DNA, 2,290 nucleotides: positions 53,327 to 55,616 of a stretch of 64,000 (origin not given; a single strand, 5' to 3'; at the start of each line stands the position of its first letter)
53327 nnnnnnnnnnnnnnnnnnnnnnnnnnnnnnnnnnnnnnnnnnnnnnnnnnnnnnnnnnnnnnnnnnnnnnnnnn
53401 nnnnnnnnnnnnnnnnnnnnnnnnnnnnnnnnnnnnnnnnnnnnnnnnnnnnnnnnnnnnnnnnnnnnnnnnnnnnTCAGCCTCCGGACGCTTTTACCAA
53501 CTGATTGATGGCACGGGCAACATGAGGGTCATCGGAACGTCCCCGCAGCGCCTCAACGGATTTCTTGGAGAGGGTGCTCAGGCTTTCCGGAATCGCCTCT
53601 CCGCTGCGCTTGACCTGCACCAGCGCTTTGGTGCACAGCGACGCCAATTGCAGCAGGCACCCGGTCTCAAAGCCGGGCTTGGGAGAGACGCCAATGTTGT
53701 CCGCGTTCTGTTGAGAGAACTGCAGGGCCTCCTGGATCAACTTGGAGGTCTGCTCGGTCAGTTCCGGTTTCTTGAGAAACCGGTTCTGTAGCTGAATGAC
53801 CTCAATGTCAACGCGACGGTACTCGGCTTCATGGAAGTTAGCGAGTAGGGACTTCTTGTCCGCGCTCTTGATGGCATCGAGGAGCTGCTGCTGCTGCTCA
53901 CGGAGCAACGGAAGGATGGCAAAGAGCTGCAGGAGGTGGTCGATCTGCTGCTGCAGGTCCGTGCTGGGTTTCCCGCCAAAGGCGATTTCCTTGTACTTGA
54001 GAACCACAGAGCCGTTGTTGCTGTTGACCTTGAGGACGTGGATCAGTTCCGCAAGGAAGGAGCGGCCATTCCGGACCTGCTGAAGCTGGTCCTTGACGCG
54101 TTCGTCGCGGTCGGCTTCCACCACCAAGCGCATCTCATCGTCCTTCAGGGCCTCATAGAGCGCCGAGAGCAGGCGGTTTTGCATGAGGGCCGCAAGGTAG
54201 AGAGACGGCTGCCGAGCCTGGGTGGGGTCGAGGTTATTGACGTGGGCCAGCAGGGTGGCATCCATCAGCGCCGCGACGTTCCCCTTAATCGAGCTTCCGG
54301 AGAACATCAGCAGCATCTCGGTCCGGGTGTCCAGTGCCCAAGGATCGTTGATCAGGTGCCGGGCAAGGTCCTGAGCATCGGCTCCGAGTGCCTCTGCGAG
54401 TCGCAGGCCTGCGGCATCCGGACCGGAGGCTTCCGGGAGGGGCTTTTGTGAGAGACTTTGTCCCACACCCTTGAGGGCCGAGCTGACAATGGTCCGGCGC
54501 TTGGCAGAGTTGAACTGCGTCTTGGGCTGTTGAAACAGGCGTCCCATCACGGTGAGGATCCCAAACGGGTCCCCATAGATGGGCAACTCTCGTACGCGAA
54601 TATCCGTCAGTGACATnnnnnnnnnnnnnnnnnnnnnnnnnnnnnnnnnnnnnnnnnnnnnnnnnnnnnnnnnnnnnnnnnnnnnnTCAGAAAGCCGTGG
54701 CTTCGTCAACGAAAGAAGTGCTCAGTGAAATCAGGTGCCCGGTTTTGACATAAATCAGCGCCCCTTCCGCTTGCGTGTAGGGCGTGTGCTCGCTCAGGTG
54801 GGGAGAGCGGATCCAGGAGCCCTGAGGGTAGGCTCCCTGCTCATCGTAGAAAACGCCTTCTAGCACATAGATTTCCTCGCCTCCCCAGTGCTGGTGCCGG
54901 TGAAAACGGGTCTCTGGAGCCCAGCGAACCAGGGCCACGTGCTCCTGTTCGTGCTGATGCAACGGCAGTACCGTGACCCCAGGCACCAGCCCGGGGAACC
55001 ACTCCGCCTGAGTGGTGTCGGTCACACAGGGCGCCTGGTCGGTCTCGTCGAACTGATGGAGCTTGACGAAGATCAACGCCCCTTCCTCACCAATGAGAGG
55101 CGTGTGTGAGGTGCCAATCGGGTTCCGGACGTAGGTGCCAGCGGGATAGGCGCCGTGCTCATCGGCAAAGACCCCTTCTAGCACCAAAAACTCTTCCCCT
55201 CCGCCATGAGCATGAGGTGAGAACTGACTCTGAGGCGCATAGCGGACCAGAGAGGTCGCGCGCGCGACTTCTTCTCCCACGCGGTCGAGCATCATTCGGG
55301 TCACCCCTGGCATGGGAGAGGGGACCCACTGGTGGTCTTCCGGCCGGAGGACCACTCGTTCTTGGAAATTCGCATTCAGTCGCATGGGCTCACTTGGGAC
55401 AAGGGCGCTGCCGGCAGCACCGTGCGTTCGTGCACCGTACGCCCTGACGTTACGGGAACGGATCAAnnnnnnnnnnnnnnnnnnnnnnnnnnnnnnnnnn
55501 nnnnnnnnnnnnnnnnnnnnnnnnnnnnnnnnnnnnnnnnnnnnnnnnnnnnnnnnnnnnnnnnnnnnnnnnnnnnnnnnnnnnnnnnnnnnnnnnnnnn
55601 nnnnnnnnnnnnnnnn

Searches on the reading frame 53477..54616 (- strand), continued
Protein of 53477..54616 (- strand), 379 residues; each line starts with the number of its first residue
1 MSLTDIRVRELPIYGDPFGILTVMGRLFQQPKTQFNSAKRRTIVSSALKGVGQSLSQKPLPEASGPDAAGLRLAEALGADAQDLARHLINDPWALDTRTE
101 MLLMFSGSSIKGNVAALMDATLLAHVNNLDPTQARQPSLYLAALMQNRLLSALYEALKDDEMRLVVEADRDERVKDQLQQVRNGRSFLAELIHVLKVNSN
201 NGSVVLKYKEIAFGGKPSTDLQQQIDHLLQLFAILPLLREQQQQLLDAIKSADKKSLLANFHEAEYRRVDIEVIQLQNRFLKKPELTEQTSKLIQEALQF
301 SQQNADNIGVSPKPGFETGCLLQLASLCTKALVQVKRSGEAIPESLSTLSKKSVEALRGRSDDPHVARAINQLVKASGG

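Call 50: list_cluster_members(proteins=[P0001, P0003, P0006, P0009, P0011, P0019, P0007, P0010, P0013, P0014])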
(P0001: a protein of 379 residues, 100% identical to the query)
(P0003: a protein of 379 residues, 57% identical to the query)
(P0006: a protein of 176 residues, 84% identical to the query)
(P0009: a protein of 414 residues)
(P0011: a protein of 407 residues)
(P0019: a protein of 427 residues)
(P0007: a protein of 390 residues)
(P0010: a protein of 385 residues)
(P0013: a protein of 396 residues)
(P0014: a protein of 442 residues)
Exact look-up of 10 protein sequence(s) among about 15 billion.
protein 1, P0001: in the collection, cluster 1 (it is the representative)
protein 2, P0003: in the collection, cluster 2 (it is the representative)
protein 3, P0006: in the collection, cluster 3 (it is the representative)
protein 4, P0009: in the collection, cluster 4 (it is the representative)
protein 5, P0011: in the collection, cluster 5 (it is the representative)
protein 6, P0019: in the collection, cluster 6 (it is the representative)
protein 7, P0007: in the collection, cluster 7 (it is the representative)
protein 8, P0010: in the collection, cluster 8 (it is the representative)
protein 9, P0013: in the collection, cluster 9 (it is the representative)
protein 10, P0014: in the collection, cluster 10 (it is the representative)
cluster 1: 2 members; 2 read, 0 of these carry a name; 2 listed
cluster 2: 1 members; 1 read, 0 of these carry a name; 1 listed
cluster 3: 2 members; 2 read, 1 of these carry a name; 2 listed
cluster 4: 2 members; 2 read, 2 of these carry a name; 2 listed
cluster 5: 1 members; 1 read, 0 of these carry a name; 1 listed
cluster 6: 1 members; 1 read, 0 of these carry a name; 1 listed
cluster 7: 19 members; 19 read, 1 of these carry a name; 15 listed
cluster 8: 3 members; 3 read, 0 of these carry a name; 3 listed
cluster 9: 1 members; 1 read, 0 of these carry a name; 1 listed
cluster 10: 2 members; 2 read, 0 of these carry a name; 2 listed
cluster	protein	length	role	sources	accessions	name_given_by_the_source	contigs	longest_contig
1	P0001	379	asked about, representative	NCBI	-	-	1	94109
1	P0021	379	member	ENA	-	-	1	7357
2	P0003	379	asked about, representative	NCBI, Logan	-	-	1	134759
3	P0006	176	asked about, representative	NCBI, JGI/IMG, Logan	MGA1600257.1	MAG: hypothetical protein ACO4AU_14510 [bacterium] | hypothetical protein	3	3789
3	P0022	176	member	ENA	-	-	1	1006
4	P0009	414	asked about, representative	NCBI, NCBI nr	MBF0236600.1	MAG: hypothetical protein HQM12_02745 [SAR324 cluster bacterium] | hypothetical protein [SAR324 cluster bacterium]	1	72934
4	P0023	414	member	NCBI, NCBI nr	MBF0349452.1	MAG: hypothetical protein HQM11_00380 [SAR324 cluster bacterium] | hypothetical protein [SAR324 cluster bacterium]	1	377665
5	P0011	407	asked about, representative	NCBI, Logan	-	-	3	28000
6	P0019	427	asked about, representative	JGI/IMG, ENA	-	-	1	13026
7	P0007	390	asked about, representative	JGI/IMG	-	-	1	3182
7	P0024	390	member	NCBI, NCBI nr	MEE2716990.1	MAG: hypothetical protein VX610_06155 [SAR324 cluster bacterium] | hypothetical protein [SAR324 cluster bacterium]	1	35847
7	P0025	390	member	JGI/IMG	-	-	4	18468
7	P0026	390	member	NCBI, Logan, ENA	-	-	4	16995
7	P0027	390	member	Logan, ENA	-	-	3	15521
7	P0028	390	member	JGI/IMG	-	-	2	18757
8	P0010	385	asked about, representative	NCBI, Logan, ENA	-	-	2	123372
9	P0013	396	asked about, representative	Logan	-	-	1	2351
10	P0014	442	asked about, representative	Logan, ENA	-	-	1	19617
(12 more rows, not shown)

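Call 51: search_solved_structures(query=A3, max_evalue=10)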
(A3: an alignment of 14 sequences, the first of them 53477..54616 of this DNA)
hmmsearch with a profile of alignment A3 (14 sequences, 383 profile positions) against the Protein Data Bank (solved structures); distinct sequences matched with E-value up to 10: 9.
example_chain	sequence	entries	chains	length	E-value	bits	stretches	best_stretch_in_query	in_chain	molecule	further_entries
2wvr_A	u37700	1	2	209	0.041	15.8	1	150-219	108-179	GEMININ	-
6gwc_C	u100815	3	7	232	0.2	13.6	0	355-379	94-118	iE5 ALPHAREP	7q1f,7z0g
6gx7_E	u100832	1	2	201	0.76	11.7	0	348-378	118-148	iiiA5 ALPHAREP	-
6n6r_B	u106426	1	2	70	0.79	11.6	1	143-203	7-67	TNFAIP3-interacting protein 1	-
6n5m_B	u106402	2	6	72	1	11.2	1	143-203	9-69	TNFAIP3-interacting protein 1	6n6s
4xvp_D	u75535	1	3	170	1.3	10.9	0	347-379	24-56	BGFP-C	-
9rhz_A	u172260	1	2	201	1.5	10.7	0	356-378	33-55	ALPHAREP bE5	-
7suk_LV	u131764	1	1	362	2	10.3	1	55-119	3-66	Ribosome biogenesis protein ENP2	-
7eao_B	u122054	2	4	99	3.3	9.6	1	143-189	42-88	TNFAIP3-interacting protein 1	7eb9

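Call 52: search_protein_families(library=phrogs, proteins=[window:53477-54616:-, P0009, P0011, P0007], max_evalue=1)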
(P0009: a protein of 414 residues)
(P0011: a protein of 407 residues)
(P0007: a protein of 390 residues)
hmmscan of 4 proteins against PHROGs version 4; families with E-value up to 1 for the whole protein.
window:53477-54616:- (379 aa): 1 family
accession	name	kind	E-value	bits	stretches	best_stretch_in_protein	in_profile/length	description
phrog_12967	-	unknown function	0.12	13.9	1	140-175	14-49/78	-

P0009 (414 aa): 0 families

P0011 (407 aa): 1 family
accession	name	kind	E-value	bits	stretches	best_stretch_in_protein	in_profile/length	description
phrog_2373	-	DNA, RNA and nucleotide metabolism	0.087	12.4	1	124-200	113-189/515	DNA helicase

P0007 (390 aa): 1 family
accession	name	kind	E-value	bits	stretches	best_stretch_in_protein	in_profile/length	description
phrog_28196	-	unknown function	0.36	12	1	116-179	24-85/129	-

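Call 53: find_encoding_contigs(protein=P0021, flank=8000, max_places=3)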
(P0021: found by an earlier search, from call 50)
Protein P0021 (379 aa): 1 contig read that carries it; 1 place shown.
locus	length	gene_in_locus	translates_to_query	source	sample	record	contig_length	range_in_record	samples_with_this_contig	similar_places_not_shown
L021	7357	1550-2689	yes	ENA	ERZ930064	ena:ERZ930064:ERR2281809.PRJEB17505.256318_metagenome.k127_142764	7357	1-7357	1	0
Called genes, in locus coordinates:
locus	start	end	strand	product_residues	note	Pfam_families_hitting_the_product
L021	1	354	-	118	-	?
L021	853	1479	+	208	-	PF12973:Cupin_7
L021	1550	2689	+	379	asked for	-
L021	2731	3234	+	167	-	-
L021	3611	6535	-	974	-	PF23381:Beta-prop_IFT122_1st, PF23409:Beta-prop_EML, PF24807:WD40_CDC20-Fz, PF24814:WD40_Prp19, PF24817:WD40_WDHD1_1st, PF25175:Beta-prop_WDR5, PF25173:Beta-prop_WDR3_1st, PF23414:Beta-prop_EML_2, +115 more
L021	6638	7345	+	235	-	PF00902:TatC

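Call 57: search_protein_families(library=ncbifam, proteins=[P0009, P0011, P0007, P0019], max_evalue=0.1)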
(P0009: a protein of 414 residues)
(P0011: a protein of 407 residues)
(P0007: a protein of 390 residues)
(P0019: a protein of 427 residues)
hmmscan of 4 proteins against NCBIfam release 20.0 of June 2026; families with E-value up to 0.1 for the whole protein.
P0009 (414 aa): 0 families

P0011 (407 aa): 0 families

P0007 (390 aa): 0 families

P0019 (427 aa): 1 family
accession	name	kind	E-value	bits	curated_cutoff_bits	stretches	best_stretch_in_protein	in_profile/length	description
NF009814.0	PRK13299.1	equivalog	0.053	12.5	290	0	327-371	165-208/396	CCA tRNA nucleotidyltransferase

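Call 69: fold_search(model_id=the predicted structure, library=pdb)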
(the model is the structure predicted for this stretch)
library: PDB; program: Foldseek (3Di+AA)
matches with E <= 10: 63; with E <= 0.001: 0
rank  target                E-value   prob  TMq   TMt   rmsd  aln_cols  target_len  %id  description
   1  8qkd                  1.1e+00  0.20  0.17  0.22  22.1       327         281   13  X-ray crystal structure of a de novo designed single-chain parallel coiled-coil alpha-helical barrel with 5 inner helice (released 2024-07-03)
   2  8f8y_B                1.3e+00  0.99  0.15  0.13   3.3        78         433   20  PHF2 (PHD+JMJ) in Complex with VRK1 N-Terminal Peptide (released 2023-01-18)
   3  8i7o_K3               1.8e+00  0.02  0.09  0.08  50.6       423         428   15  In situ structure of axonemal doublet microtubules in mouse sperm with 16-nm repeat (released 2023-10-11)
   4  3ptr                  2.2e+00  0.96  0.15  0.16   3.2        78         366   22  PHF2 Jumonji domain (released 2011-01-26)
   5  7kra_B                2.8e+00  0.05  0.14  0.17  19.3       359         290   12  Cryo-EM structure of Saccharomyces cerevisiae ER membrane protein complex bound to Fab-DH4 in lipid nanodiscs (released 2020-12-02)
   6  8f8y_A                3.1e+00  0.91  0.15  0.14   3.2        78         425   20  PHF2 (PHD+JMJ) in Complex with VRK1 N-Terminal Peptide (released 2023-01-18)
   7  9cpc_3O               3.2e+00  0.03  0.11  0.10  45.8       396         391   11  Atomic model of porcine brain ventricles cilia doublet microtubule (48-nm periodicity) (released 2024-10-23)
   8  7nyw_B                3.2e+00  0.03  0.11  0.06  46.4       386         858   17  Cryo-EM structure of the MukBEF-MatP-DNA head module (released 2021-07-07)
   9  3lll_A                3.5e+00  0.03  0.11  0.13  37.7       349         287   11  Crystal structure of mouse pacsin2 F-BAR domain (released 2010-05-26)
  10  8i7r_D7               3.5e+00  0.02  0.10  0.11  49.2       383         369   15  In situ structure of axonemal doublet microtubules in mouse sperm with 48-nm repeat (released 2023-10-11)
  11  3pu3_B                3.7e+00  0.87  0.15  0.16   3.1        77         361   22  PHF2 Jumonji domain-NOG complex (released 2011-01-26)
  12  8snb_8J               3.7e+00  0.02  0.09  0.09  50.8       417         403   14  atomic model of sea urchin sperm doublet microtubule (48-nm periodicity) (released 2023-06-28)
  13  9drl_A                3.9e+00  0.09  0.21  0.18  24.1       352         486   14  Cryo-EM structure of the T33-549 tetrahedral cage (released 2025-08-06)
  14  3pu3_A                4.1e+00  0.85  0.15  0.16   3.1        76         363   22  PHF2 Jumonji domain-NOG complex (released 2011-01-26)
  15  9cpc_3E               4.1e+00  0.03  0.11  0.11  47.5       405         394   14  Atomic model of porcine brain ventricles cilia doublet microtubule (48-nm periodicity) (released 2024-10-23)
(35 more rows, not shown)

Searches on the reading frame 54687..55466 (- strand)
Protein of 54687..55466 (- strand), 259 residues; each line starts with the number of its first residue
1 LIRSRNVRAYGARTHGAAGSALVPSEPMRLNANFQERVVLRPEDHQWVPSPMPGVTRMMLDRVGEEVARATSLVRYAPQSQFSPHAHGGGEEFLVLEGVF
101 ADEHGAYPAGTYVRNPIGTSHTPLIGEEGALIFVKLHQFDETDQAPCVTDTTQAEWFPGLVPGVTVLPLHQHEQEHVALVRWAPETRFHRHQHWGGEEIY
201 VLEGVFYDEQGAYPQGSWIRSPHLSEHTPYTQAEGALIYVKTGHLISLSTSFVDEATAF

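Call 3: search_protein_families(library=pfam, proteins=[window:54687-55466:-], max_evalue=1)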
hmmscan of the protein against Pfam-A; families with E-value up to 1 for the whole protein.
window:54687-55466:- (259 aa): 5 families
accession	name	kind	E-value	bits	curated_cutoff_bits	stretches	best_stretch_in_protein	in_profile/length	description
PF12973.13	Cupin_7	-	3.5e-66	220.1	27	2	36-139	2-104/105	ChrR Cupin-like domain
PF07883.17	Cupin_2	-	0.00077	19.6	27.2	2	73-101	2-30/70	Cupin domain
PF14499.12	DUF4437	-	0.0018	17.9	24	1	53-122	22-94/250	Domain of unknown function (DUF4437)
PF16867.11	DMSP_lyase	-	0.0065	16.7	27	0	76-123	102-153/162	Dimethlysulfonioproprionate lyase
PF22275.1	DUF6957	-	0.014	15.5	27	1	203-227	57-81/112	Domain of unknown function (DUF6957)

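Call 4: search_protein_families(library=ncbifam, proteins=[window:54687-55466:-], max_evalue=1)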
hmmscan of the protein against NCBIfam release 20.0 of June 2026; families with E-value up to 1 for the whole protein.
window:54687-55466:- (259 aa): 4 families
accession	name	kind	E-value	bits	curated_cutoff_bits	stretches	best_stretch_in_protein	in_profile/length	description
TIGR02451.1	anti_sig_ChrR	subfamily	1.2e-17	64.4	124.5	2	44-129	106-188/216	ChrR family anti-sigma-E factor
NF051881.1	StressantisigmaChrR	equivalog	3.1e-09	36.7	300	2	162-238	106-184/209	cadmium/peroxide/UV radiation responsive anti-sigma factor ChrR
NF049940.1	MandnitrLy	equivalog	6.4e-06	26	140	1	149-206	9-66/130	(R)-mandelonitrile lyase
NF005554.0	PRK07218.1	equivalog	0.23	10.4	447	0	196-226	193-223/423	Single-stranded DNA binding protein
